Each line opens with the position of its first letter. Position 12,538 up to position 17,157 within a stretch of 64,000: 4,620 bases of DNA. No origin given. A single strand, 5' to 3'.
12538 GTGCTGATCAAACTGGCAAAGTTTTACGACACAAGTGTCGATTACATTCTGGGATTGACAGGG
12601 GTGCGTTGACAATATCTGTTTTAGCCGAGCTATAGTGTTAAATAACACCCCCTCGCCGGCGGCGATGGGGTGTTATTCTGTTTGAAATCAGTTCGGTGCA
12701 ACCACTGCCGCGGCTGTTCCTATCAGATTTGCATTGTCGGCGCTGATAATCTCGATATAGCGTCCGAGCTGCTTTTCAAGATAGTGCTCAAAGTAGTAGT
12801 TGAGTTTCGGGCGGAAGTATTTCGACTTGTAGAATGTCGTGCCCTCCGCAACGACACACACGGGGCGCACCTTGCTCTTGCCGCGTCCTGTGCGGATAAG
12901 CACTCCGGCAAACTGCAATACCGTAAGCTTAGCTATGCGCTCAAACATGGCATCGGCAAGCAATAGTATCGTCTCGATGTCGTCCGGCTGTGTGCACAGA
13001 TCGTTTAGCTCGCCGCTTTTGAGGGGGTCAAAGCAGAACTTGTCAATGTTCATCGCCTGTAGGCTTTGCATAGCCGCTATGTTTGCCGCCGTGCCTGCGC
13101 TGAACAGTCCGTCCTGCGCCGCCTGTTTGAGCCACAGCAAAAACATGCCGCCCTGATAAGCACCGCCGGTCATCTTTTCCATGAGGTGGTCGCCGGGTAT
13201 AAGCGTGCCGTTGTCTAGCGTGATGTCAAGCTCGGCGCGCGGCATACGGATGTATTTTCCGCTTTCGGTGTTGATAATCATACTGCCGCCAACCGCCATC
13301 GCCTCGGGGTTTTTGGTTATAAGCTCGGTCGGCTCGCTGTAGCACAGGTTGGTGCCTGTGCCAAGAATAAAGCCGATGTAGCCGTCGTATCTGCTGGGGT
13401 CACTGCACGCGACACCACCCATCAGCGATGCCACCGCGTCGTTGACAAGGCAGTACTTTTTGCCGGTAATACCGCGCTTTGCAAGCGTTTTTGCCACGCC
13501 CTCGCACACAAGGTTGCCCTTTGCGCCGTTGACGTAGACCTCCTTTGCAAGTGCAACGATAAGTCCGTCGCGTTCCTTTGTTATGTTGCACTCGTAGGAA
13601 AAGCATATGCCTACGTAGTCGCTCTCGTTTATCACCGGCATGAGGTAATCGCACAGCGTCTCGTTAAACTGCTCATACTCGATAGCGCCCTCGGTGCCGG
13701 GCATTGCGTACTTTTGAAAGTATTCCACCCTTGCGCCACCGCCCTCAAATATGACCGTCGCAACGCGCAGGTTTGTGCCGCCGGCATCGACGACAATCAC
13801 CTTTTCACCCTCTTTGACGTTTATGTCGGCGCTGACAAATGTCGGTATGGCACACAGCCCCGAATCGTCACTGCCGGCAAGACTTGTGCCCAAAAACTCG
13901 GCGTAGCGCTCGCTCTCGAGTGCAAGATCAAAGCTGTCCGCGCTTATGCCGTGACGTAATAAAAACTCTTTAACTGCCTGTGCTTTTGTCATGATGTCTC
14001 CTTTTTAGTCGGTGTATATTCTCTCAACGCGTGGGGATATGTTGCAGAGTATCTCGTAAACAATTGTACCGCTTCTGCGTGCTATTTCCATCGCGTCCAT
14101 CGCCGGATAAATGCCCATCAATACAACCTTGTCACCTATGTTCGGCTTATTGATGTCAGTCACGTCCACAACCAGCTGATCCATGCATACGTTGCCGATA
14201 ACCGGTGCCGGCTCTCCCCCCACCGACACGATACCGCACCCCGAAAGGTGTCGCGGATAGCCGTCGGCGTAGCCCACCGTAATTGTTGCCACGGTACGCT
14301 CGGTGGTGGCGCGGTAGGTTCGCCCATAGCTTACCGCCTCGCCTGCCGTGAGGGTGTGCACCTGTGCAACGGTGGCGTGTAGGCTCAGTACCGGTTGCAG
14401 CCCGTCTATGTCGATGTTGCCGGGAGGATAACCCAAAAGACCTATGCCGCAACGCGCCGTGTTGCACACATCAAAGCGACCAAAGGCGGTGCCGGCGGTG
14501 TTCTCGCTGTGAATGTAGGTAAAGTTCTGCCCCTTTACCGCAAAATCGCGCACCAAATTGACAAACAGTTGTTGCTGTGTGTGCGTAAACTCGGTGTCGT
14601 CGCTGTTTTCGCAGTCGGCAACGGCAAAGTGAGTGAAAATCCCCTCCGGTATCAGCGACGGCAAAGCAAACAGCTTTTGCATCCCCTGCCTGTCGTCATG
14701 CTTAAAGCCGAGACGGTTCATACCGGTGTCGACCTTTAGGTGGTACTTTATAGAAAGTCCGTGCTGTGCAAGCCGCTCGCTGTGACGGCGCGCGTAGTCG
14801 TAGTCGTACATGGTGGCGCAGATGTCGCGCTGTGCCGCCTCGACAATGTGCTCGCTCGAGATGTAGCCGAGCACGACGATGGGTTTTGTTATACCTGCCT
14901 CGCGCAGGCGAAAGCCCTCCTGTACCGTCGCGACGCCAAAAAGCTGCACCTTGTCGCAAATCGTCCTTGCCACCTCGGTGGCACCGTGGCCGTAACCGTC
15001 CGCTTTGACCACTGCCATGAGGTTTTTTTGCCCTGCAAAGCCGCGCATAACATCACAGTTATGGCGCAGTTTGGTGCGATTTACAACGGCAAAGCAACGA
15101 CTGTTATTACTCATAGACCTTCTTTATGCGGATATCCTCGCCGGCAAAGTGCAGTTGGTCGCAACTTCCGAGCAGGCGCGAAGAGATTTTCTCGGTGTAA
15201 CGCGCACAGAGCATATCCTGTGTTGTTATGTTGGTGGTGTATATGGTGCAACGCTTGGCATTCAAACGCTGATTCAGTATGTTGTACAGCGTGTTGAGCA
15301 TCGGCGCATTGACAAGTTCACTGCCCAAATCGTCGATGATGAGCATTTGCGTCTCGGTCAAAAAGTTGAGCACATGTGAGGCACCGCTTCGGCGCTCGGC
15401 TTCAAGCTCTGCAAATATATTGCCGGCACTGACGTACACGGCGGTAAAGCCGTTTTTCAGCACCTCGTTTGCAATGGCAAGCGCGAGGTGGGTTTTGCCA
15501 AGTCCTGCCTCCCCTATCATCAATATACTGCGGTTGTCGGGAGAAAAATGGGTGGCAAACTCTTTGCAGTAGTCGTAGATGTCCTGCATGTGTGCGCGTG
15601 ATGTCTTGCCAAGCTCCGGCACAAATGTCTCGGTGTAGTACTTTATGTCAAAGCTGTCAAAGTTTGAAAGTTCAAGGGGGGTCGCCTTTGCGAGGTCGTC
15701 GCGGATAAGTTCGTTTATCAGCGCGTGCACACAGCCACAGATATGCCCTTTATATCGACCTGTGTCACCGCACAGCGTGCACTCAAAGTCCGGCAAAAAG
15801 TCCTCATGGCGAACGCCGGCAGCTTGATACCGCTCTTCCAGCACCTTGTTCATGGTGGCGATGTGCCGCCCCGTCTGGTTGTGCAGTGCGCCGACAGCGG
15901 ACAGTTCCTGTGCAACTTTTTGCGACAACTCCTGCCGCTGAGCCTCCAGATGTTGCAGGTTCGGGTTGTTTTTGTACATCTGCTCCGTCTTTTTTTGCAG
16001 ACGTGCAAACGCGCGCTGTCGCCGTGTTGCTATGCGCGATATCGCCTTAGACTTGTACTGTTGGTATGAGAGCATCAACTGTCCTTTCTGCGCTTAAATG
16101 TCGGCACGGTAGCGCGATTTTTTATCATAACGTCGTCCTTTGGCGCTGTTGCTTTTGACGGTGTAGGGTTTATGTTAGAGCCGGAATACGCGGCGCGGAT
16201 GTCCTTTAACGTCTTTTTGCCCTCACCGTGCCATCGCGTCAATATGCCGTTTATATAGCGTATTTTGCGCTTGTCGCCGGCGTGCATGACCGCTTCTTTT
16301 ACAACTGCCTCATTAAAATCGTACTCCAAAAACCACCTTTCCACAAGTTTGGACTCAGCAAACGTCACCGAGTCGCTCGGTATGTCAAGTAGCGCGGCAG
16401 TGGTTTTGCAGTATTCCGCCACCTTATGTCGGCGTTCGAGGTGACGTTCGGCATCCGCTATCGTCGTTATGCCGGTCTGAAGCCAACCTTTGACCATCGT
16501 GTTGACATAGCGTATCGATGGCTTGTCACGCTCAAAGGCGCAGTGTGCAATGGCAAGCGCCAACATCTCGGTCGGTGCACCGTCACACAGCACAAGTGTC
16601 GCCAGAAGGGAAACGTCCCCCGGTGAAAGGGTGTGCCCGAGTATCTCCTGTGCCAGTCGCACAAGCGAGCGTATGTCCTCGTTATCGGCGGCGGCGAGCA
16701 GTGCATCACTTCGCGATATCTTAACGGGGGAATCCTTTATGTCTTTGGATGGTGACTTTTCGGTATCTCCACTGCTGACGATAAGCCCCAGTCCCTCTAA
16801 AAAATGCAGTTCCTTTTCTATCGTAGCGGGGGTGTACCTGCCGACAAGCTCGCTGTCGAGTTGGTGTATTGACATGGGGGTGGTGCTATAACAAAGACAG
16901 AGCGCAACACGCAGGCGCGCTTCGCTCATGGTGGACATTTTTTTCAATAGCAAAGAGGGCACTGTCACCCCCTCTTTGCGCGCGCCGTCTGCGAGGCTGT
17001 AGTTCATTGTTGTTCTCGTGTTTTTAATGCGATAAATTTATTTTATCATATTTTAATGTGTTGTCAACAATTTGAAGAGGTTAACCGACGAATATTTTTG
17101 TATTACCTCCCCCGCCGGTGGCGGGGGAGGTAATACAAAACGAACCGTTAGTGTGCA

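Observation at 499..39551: Dense MITE-like family (family A): TIR-bounded palindromic elements of ~157-219 bp with TA flanks, at least 7 copies in 40 kb and no transposase in the window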

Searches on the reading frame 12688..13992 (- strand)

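Call 94: search_protein_families(library=pfam, max_evalue=0.00001, proteins=[window:12688-13992:-])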
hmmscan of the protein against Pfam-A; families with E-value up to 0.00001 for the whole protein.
window:12688-13992:- (434 aa): 2 families
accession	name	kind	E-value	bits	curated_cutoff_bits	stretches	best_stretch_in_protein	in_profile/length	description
PF03727.22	Hexokinase_2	-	1.1e-34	120.3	24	1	206-430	2-240/242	Hexokinase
PF00349.27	Hexokinase_1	-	1.1e-15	58.4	24.3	1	35-192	28-198/201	Hexokinase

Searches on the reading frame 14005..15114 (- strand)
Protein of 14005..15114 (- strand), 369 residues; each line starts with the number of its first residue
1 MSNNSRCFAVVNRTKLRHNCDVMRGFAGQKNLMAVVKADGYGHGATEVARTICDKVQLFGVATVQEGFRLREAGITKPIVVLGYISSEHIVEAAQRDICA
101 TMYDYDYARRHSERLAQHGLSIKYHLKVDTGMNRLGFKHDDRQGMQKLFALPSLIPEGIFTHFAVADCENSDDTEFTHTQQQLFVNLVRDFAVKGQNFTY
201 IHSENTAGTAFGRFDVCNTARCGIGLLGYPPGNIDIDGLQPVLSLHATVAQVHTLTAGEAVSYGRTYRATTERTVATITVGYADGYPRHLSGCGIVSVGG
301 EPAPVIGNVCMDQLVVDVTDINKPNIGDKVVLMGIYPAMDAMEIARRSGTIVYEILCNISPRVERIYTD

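Call 94: search_protein_families(library=pfam, max_evalue=0.00001, proteins=[window:14005-15114:-])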
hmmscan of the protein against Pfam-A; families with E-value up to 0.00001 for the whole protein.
window:14005-15114:- (369 aa): 2 families
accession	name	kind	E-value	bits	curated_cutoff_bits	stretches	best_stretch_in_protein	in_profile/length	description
PF01168.26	Ala_racemase_N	-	2.2e-56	191.5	24.1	1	11-231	1-220/220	Alanine racemase, N-terminal domain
PF00842.27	Ala_racemase_C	-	3.5e-45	153.1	25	1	242-367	1-127/127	Alanine racemase, C-terminal domain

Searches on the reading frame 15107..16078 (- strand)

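Call 94: search_protein_families(library=pfam, max_evalue=0.00001, proteins=[window:15107-16078:-])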
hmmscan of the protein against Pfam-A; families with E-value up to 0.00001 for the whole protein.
window:15107-16078:- (323 aa): 3 families
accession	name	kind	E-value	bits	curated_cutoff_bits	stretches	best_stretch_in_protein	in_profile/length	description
PF01695.23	IstB_IS21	-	2.1e-18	67.1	24.1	1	177-320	87-234/238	IstB-like ATP binding protein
PF00308.24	Bac_DnaA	-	1.1e-08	35.8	23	1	147-289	5-144/162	Bacterial DnaA ATPAse domain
PF00004.35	AAA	-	5.1e-07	30.6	21.2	1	185-284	1-110/131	ATPase family associated with various cellular activities (AAA)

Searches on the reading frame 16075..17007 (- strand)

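Call 94: search_protein_families(library=pfam, max_evalue=0.00001, proteins=[window:16075-17007:-])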
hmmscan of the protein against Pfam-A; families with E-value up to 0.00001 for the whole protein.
window:16075-17007:- (310 aa): 1 family
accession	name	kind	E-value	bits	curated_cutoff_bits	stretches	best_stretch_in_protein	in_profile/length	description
PF07261.16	DnaB_2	-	2.1e-23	82.2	22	2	117-189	2-73/74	Replication initiation and membrane attachment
